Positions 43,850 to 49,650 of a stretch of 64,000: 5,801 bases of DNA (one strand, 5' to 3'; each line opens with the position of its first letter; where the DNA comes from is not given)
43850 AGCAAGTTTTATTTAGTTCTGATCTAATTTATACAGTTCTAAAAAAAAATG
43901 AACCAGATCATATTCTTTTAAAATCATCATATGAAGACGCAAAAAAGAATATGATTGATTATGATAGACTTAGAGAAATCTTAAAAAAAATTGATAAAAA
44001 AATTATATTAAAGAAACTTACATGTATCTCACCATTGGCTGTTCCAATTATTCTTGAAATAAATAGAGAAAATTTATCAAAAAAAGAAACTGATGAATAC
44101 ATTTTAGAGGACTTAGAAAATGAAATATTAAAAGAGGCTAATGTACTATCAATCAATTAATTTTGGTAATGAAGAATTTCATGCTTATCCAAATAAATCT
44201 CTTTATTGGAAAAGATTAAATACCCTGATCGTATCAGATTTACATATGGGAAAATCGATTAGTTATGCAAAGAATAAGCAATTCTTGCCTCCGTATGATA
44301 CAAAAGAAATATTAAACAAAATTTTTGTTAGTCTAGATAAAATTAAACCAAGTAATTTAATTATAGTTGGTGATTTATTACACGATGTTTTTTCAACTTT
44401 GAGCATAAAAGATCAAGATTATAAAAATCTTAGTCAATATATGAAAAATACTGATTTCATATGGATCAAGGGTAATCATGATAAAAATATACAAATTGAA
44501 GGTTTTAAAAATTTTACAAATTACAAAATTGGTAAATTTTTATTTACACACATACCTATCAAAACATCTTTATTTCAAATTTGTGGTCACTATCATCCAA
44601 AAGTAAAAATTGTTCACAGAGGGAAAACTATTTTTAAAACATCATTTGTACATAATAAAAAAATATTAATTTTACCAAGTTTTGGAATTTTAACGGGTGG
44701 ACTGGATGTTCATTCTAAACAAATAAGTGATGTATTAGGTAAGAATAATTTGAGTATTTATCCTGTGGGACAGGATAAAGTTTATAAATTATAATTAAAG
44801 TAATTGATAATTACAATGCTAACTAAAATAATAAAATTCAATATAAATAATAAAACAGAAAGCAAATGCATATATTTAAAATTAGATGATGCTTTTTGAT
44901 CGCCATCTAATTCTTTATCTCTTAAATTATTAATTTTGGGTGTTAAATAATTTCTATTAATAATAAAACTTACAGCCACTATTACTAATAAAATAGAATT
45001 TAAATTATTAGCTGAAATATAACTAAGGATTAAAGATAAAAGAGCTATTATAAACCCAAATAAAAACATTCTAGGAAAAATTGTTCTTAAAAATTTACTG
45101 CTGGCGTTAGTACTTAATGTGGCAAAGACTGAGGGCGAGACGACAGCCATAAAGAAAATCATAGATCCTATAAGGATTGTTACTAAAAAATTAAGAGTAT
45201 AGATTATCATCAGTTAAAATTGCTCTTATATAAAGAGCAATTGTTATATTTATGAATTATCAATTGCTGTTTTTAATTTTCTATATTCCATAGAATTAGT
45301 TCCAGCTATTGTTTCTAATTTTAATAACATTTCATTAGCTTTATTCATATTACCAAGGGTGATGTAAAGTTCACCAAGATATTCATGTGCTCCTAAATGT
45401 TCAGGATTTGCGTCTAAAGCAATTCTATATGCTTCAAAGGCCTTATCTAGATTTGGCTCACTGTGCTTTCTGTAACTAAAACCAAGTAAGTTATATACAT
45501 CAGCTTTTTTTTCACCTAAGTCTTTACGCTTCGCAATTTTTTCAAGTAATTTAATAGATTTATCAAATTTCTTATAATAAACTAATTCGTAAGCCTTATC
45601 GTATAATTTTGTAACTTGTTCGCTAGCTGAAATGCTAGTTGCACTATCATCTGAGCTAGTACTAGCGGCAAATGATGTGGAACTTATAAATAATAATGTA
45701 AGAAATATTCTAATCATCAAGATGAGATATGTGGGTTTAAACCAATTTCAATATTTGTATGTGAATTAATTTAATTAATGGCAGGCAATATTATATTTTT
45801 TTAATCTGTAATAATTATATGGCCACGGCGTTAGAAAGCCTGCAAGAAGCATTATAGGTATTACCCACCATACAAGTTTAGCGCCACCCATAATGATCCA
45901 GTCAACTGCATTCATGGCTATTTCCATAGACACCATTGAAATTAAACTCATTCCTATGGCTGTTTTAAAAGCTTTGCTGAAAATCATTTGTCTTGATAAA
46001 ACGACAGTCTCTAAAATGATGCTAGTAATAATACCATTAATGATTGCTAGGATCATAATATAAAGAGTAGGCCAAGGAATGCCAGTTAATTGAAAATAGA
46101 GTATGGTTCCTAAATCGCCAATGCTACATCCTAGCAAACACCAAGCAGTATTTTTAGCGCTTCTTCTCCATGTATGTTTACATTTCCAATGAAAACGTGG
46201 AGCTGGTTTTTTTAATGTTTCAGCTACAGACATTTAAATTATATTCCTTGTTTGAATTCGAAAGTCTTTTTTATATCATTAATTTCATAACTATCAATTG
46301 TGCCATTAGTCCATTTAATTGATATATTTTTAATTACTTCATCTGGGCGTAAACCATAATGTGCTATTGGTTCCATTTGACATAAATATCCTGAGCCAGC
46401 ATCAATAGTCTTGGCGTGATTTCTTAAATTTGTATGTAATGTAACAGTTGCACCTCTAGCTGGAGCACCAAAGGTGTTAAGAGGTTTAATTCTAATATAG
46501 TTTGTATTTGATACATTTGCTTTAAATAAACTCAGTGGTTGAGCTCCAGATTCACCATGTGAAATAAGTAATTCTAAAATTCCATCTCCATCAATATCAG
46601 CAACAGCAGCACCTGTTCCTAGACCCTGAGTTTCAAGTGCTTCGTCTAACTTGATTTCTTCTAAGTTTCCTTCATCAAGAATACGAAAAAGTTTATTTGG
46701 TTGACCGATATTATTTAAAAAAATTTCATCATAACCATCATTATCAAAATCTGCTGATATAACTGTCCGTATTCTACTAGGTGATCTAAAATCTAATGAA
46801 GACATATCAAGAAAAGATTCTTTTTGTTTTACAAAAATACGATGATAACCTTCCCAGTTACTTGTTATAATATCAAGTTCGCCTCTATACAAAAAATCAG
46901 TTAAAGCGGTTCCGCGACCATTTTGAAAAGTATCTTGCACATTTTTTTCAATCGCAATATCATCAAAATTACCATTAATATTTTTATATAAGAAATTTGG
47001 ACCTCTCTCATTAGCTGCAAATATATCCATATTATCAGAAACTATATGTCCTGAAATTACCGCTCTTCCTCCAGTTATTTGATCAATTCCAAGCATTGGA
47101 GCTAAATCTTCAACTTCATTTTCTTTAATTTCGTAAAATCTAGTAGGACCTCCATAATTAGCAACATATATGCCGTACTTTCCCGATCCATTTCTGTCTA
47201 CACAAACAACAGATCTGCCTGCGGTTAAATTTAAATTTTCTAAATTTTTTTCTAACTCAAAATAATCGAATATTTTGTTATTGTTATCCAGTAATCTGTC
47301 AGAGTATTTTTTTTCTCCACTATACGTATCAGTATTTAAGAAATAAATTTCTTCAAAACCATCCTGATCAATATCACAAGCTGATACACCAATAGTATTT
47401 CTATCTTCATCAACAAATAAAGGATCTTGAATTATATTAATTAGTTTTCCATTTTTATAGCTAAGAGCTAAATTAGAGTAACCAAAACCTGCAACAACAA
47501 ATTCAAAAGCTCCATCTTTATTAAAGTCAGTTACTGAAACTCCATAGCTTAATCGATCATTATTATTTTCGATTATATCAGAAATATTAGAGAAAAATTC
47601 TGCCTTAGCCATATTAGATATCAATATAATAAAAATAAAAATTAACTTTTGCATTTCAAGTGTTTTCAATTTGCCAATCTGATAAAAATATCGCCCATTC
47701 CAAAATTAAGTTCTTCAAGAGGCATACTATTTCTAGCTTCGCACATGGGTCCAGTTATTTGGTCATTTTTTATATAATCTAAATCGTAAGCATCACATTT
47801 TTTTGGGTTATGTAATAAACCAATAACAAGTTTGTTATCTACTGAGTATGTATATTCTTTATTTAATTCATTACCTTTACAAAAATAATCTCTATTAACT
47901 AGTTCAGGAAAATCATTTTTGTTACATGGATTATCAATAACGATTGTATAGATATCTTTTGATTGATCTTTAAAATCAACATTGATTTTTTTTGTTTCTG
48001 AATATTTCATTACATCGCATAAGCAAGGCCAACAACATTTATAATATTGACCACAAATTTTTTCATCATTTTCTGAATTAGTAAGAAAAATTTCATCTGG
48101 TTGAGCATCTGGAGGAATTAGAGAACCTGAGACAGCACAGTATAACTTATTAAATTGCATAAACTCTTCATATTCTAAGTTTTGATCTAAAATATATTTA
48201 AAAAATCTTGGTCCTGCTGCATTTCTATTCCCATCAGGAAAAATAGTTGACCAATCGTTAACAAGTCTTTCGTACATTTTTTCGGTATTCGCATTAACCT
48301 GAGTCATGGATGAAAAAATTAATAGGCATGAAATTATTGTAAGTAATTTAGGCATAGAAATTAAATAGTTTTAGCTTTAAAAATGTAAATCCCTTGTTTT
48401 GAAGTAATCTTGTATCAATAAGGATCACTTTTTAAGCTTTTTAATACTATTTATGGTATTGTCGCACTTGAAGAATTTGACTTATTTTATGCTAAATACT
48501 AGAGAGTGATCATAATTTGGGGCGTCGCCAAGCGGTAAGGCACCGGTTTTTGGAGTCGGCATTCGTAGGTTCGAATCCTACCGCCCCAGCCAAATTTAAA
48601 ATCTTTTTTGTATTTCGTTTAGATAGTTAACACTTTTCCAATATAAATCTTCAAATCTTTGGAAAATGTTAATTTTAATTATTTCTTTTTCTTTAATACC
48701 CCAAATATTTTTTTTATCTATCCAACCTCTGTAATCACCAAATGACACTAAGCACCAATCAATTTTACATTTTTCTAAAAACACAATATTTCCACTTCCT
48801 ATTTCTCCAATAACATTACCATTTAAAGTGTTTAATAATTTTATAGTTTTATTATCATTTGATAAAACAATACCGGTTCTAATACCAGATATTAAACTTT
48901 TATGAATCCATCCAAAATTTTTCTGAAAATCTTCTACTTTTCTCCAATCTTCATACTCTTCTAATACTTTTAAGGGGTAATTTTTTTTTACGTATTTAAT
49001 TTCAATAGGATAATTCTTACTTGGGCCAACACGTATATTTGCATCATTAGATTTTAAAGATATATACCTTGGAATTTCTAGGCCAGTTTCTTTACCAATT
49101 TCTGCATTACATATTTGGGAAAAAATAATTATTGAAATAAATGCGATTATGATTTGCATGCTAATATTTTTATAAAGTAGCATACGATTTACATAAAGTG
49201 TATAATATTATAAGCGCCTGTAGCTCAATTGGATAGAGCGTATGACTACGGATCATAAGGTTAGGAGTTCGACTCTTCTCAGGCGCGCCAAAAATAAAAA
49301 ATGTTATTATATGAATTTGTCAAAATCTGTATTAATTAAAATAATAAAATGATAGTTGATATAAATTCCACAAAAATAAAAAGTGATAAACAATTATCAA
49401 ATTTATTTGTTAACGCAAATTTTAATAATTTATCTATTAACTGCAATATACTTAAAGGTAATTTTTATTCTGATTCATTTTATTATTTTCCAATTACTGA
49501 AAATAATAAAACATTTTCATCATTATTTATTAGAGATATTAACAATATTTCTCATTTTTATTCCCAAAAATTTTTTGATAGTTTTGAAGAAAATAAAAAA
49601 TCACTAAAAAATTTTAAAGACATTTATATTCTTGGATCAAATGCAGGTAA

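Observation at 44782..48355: Five-gene minus-strand cluster of exported or membrane proteins with no assigned function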

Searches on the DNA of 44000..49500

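Call 71: search_rna_families(source=window, start=44000, end=49500, threshold=evalue, max_evalue=1)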
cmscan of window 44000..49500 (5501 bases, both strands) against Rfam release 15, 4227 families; matches with E-value up to 1: 2.
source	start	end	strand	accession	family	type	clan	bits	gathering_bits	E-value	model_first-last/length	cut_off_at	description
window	49214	49287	+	RF00005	tRNA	Gene; tRNA;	CL00001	64.6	29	8.1e-13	1-71/71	no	tRNA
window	48518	48589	+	RF00005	tRNA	Gene; tRNA;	CL00001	59.6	29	2e-11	1-71/71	no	tRNA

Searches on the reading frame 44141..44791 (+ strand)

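Call 3: search_protein_families(library=pfam, proteins=[window:44141-44791:+], max_evalue=0.1)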
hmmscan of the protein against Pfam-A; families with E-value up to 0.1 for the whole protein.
window:44141-44791:+ (217 aa): 3 families
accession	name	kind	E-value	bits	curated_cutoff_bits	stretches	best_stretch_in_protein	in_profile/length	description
PF00149.33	Metallophos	-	5.3e-08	34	21.5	1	28-161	3-116/191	Calcineurin-like phosphoesterase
PF12850.12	Metallophos_2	-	0.0011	19.4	27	1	27-142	2-94/154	Calcineurin-like phosphoesterase superfamily domain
PF18812.6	PBECR3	-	0.033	14.5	30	1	89-128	46-87/115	phage-Barnase-EndoU-ColicinE5/D-RelE like nuclease3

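Call 4: search_protein_families(library=ncbifam, proteins=[window:44141-44791:+], max_evalue=0.1)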
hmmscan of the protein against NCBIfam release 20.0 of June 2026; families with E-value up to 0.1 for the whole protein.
window:44141-44791:+ (217 aa): 4 families
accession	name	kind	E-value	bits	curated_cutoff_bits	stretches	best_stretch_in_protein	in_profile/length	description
TIGR04123.1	P_estr_lig_assc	hypoth_equivalog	2.9e-51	173.8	150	1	6-215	1-206/207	ligase-associated DNA damage response endonuclease PdeM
TIGR00024.1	SbcD_rel_arch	hypoth_equivalog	5.4e-24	85.1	115.2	1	27-202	16-197/224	putative phosphoesterase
TIGR00619.1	sbcd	subfamily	0.0014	18.5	77.65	1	31-158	6-129/252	exonuclease subunit SbcD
TIGR00040.1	yfcE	subfamily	0.024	14.7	56.25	1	69-136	28-84/158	YfcE family phosphodiesterase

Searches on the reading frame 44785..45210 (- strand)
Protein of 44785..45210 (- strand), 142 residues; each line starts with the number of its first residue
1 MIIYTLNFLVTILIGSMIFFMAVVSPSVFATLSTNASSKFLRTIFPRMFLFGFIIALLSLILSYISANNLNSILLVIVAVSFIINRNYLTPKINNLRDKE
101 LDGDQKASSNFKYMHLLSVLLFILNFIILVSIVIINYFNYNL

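Call 3: search_protein_families(library=pfam, proteins=[window:44785-45210:-], max_evalue=0.1)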
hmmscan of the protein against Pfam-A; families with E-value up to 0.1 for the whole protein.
window:44785-45210:- (142 aa): 1 family
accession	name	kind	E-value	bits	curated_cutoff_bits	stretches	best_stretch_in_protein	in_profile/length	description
PF13664.11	DUF4149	-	4.2e-14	53.1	24.6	1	9-99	2-99/102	Domain of unknown function (DUF4149)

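Call 4: search_protein_families(library=ncbifam, proteins=[window:44785-45210:-], max_evalue=0.1)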
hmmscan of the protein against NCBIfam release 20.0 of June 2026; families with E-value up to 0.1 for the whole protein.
window:44785-45210:- (142 aa): 1 family
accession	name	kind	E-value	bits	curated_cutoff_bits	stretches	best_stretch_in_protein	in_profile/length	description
TIGR02767.1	TraG-Ti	equivalog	0.0093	14.8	686.2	1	10-135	7-131/623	Ti-type conjugative transfer system protein TraG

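Call 49: search_solved_structures(query=window:44785-45210:-, max_evalue=1)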
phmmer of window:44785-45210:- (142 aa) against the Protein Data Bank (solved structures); distinct sequences matched with E-value up to 1: 0.

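Call 83: search_protein_families(library=padloc, proteins=[window:44785-45210:-], max_evalue=0.01)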
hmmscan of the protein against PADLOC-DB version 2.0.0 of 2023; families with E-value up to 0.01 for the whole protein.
window:44785-45210:- (142 aa): 0 families

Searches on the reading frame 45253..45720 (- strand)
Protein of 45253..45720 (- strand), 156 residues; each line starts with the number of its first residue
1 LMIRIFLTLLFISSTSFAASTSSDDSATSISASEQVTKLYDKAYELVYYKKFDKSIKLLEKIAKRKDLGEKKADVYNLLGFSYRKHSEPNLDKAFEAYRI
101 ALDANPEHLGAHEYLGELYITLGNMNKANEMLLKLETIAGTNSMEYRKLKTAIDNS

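Call 3: search_protein_families(library=pfam, proteins=[window:45253-45720:-], max_evalue=0.1)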
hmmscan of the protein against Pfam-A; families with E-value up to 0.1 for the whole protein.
window:45253-45720:- (156 aa): 12 families
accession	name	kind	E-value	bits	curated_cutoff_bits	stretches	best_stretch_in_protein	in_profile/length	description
PF14559.12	TPR_19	-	3.2e-06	27.8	25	1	90-152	6-67/68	Tetratricopeptide repeat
PF13432.12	TPR_16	-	3.7e-05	24.5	32.7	1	91-128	13-50/65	Tetratricopeptide repeat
PF07719.23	TPR_2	-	0.00061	20.2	27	0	73-108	1-34/34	Tetratricopeptide repeat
PF20308.4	TPR-S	-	0.0022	19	27.6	1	42-115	22-94/102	Tetratricopeptide Repeats-Sensor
PF13428.12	TPR_14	-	0.0023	18.9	23.5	0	90-118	16-44/44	Tetratricopeptide repeat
PF13424.12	TPR_12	-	0.0023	18.5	30.1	0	88-134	23-70/77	Tetratricopeptide repeat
PF13174.12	TPR_6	-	0.0078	17.2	26.3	0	114-135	5-26/33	Tetratricopeptide repeat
PF13181.12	TPR_8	-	0.0093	16.5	25.7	0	115-139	7-31/34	Tetratricopeptide repeat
PF12895.13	ANAPC3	-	0.015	16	27.2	1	53-134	6-81/82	Anaphase-promoting complex, cyclosome, subunit 3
PF13431.12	TPR_17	-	0.018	15.7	24.4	0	98-128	2-32/34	Tetratricopeptide repeat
PF13414.12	TPR_11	-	0.027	14.6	26.8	0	90-123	9-42/42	TPR repeat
PF00515.34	TPR_1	-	0.068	13.5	27.8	0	73-108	1-34/34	Tetratricopeptide repeat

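Call 4: search_protein_families(library=ncbifam, proteins=[window:45253-45720:-], max_evalue=0.1)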
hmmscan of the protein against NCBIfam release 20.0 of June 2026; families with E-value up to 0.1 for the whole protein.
window:45253-45720:- (156 aa): 14 families
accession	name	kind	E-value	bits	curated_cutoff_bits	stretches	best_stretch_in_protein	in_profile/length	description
NF040959.1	MamA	equivalog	3.1e-08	33.3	200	1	32-134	101-198/204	magnetosome protein MamA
TIGR02552.1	LcrH_SycD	equivalog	1.7e-06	27.8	104.8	1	33-153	15-129/136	SycD/LcrH family type III secretion system chaperone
TIGR02917.1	PEP_TPR_lipo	equivalog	1.4e-05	23.2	312.2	1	50-141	445-531/899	XrtA/PEP-CTERM system TPR-repeat protein PrsT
TIGR03302.1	OM_YfiO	subfamily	9.2e-05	22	81.4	1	6-108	4-103/239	outer membrane protein assembly factor BamD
NF047507.1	TPR_BatC_Lepto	exception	0.00033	20.2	175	1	51-115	73-136/214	TPR repeat-containing protein BatC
NF052243.1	T4PFormProtSgmX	equivalog_domain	0.0011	17.3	1800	1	92-135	365-408/1065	type IV pili formation protein SgmX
TIGR02521.1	type_IV_pilW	equivalog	0.0018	17.9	154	1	69-130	27-86/234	type IV pilus biogenesis/stability protein PilW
NF008391.2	PRK11189.1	equivalog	0.0027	17.2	250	1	70-115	96-139/297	lipoprotein NlpI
NF008756.0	PRK11788.1-4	equivalog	0.0036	16.4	474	1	30-134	141-239/389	lipopolysaccharide assembly protein LapB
NF053779.1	BT3442_fam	equivalog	0.0037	16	940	1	59-136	208-283/563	BT3442 family protein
NF053520.1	HK_Porph_FimS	equivalog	0.0093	14.3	600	0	112-143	247-278/618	sensor histidine kinase FimS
NF001491.0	PRK00346.2-1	equivalog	0.024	13.9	290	1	11-65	108-162/266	5'/3'-nucleotidase SurE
NF041844.1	lipo_RadB_fam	equivalog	0.036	14.1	70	1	1-72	1-70/180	RadB family lipoprotein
TIGR02795.1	tol_pal_ybgF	equivalog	0.045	14.4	90.1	0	38-134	4-101/119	tol-pal system protein YbgF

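Call 83: search_protein_families(library=padloc, proteins=[window:45253-45720:-], max_evalue=0.01)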
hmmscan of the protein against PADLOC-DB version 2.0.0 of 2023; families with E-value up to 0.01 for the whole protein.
window:45253-45720:- (156 aa): 0 families
